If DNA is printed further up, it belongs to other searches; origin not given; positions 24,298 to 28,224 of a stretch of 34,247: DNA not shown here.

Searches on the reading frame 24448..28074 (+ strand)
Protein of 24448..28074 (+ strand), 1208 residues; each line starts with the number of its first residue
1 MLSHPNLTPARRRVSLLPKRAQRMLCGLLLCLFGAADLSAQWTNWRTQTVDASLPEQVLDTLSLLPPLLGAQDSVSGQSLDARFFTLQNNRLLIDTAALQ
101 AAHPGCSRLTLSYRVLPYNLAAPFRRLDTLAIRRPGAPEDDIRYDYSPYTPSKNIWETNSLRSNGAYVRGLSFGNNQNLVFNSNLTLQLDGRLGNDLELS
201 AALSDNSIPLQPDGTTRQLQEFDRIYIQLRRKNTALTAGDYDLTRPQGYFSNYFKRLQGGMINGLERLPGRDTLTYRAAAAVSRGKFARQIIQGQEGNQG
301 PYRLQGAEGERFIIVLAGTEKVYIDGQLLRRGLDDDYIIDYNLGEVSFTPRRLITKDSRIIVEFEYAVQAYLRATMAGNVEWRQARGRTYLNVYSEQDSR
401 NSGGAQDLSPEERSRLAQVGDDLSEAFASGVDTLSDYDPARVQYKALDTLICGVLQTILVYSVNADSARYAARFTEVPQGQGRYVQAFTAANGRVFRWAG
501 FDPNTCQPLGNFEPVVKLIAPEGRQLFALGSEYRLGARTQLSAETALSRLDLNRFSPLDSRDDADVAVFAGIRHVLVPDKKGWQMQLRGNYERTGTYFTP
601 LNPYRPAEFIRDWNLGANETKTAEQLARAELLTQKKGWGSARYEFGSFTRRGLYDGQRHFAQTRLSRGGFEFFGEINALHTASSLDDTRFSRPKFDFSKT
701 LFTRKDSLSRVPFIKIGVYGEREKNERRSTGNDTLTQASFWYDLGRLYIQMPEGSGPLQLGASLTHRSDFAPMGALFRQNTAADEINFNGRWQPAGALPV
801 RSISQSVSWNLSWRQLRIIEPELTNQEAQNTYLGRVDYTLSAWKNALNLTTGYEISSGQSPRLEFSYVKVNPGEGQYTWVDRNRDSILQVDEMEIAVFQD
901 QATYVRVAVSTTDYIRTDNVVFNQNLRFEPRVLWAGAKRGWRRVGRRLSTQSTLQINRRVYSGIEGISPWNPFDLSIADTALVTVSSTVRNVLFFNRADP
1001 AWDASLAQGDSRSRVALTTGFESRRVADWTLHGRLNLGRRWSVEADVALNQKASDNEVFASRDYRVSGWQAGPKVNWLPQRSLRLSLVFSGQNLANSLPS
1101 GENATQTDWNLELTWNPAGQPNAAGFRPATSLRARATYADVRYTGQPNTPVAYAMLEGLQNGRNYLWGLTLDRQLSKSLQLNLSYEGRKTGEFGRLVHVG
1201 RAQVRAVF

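Call 11: search_protein_families(library=ncbifam, proteins=[window:24448-28074:+])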
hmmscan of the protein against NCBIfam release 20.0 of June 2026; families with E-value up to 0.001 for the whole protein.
window:24448-28074:+ (1208 aa): 1 family
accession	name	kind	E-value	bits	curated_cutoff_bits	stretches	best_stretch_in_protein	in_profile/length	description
TIGR04189.1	surface_SprA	equivalog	9.2e-05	19.8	200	1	315-366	604-653/2319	T9SS outer membrane translocon Sov/SprA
